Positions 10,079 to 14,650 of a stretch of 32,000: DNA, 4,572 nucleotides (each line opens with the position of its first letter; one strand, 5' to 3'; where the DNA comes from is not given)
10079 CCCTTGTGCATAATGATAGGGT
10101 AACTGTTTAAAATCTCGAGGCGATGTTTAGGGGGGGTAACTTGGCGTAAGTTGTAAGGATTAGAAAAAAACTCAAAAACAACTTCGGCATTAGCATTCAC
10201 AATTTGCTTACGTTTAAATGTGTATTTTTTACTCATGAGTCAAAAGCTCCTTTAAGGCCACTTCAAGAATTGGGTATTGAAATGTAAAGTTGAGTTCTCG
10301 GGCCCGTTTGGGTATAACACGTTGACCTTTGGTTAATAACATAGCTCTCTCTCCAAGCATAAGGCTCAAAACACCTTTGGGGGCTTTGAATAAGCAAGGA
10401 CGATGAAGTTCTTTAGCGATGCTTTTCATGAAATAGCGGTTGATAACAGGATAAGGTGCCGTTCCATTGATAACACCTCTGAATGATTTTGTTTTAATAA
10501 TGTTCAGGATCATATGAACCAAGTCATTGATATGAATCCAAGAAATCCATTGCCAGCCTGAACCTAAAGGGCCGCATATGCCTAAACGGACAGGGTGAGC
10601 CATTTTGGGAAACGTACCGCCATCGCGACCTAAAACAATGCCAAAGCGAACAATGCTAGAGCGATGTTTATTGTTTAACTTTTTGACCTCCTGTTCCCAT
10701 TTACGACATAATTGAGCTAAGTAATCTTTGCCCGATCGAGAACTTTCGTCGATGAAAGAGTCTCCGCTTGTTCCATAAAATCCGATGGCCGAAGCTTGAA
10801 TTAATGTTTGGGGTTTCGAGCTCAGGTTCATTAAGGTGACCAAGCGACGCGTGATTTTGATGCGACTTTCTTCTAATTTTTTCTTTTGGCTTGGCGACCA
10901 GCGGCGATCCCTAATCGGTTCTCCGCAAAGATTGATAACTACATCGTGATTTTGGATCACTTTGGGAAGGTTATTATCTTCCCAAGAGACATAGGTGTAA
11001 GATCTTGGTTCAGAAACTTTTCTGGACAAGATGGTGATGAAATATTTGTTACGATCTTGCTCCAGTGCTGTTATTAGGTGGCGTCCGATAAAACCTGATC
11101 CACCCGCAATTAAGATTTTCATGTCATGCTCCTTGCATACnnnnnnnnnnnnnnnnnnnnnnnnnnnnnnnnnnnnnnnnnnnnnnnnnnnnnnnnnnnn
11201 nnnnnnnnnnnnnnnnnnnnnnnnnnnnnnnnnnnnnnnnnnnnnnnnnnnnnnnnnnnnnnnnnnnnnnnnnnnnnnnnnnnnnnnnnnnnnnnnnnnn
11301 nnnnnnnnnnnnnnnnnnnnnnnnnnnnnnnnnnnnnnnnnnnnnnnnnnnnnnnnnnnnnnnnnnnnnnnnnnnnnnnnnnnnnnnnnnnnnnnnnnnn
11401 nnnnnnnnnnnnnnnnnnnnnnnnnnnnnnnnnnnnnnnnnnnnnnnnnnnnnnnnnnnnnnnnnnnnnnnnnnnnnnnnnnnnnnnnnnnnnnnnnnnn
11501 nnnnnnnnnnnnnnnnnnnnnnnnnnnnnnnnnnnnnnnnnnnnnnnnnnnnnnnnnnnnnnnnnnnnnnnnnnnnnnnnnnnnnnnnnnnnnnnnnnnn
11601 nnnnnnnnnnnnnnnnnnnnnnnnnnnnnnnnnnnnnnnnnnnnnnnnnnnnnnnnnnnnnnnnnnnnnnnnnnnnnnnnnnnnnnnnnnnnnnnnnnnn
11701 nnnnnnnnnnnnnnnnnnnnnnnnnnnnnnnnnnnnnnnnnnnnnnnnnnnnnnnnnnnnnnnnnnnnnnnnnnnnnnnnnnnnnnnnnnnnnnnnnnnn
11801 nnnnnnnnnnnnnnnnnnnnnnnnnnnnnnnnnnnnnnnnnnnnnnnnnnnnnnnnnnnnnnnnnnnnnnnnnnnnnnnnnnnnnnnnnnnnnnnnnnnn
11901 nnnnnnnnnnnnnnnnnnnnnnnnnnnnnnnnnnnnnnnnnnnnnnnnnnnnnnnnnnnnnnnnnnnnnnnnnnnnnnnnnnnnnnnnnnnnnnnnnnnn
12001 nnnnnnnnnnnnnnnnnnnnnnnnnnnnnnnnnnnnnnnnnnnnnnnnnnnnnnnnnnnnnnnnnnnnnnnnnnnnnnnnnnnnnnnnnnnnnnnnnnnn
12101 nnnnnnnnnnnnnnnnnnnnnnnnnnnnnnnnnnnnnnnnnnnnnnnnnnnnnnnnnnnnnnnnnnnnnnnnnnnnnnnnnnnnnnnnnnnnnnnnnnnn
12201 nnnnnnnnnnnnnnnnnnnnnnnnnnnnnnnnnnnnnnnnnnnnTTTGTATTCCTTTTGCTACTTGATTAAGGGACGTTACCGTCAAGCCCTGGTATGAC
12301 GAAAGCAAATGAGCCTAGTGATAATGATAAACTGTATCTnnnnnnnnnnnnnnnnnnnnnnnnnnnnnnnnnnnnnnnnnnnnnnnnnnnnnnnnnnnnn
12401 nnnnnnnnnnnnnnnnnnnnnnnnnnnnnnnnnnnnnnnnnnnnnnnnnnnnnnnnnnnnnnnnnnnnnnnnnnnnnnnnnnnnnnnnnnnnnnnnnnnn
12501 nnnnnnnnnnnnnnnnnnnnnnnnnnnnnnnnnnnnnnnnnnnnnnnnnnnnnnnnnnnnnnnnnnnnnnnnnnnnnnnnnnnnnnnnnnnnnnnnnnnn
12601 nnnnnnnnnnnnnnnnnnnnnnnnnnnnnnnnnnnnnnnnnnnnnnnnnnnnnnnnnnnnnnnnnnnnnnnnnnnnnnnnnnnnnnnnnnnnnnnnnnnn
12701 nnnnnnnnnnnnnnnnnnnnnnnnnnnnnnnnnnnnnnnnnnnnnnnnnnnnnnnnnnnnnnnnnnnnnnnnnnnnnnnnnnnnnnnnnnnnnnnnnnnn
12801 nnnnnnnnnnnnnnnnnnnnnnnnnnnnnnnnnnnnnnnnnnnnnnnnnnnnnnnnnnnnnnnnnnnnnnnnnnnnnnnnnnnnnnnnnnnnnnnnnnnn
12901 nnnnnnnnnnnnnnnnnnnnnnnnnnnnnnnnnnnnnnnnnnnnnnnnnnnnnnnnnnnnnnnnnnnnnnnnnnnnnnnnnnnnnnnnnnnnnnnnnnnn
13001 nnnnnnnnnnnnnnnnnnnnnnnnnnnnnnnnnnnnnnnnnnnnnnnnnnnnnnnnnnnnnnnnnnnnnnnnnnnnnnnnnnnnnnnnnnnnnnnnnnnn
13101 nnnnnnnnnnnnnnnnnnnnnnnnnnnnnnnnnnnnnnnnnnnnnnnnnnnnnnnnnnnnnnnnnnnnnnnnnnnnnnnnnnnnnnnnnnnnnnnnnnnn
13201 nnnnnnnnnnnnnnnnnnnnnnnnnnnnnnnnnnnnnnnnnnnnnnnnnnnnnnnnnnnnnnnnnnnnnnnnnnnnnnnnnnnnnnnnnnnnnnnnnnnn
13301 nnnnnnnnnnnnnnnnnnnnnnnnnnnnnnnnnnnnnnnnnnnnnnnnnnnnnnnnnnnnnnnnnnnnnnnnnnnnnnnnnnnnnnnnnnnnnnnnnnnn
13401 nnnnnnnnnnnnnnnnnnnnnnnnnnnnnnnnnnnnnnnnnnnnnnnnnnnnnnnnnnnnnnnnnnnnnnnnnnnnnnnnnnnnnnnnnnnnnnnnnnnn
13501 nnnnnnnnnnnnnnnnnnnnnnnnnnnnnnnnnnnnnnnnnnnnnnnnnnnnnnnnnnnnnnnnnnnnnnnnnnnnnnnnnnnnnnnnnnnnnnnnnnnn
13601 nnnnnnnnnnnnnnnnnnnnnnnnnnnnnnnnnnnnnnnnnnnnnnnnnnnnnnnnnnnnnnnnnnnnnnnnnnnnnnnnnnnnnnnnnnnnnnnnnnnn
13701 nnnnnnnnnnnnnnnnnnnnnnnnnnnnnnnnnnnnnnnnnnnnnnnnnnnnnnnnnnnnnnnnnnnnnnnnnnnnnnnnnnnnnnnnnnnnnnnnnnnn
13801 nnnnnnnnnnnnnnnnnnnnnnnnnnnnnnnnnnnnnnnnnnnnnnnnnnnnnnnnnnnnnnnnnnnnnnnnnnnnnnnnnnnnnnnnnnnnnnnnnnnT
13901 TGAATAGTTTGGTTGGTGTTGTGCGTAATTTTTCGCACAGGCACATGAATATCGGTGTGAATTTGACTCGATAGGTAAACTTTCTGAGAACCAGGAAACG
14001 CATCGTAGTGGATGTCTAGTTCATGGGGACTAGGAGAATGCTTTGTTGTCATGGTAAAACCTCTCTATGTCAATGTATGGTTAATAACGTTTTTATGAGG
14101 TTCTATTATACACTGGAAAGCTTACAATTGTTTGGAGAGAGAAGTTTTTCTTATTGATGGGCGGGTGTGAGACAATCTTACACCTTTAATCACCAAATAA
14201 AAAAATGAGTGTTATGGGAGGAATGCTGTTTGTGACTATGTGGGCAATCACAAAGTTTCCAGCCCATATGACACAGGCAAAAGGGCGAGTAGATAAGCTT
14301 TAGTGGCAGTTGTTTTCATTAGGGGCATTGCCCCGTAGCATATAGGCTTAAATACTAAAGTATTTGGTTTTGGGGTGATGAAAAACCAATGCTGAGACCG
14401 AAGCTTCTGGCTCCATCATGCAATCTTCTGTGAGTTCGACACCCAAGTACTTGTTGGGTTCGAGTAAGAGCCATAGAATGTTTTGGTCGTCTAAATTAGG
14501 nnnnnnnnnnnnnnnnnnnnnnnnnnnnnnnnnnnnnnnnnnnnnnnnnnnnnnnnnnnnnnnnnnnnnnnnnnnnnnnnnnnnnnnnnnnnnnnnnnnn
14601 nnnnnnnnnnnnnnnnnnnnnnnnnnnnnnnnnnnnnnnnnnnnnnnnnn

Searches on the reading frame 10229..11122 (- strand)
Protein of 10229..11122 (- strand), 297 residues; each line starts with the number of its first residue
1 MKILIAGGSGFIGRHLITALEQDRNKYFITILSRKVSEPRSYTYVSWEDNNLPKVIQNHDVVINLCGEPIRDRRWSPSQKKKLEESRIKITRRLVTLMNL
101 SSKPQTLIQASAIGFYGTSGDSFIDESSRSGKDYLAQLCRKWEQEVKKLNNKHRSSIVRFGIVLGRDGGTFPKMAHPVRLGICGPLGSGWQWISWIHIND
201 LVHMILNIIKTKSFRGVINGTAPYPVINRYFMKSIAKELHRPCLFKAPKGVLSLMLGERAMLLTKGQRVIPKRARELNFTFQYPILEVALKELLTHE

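Call 33: search_protein_families(library=pfam, proteins=[window:10229-11122:-], max_evalue=0.00001)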
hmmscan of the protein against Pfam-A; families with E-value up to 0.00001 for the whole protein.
window:10229-11122:- (297 aa): 2 families
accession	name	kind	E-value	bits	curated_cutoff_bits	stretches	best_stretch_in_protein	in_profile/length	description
PF01370.27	Epimerase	-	1.2e-17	64.6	20.9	1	3-211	1-227/240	NAD dependent epimerase/dehydratase family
PF08338.16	DUF1731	-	4.2e-16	58.8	27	1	247-293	1-47/47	Domain of unknown function (DUF1731)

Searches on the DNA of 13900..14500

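Call 87: search_rna_families(source=window, start=13900, end=14500, threshold=evalue, max_evalue=1)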
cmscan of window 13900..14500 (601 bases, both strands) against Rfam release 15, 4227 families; matches with E-value up to 1: 1.
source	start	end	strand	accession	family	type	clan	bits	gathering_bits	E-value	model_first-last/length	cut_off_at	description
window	14368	14403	+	RF00218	SNORD46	Gene; snRNA; snoRNA; CD-box;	CL00061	17.1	40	0.75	1-104/104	no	Small nucleolar RNA SNORD46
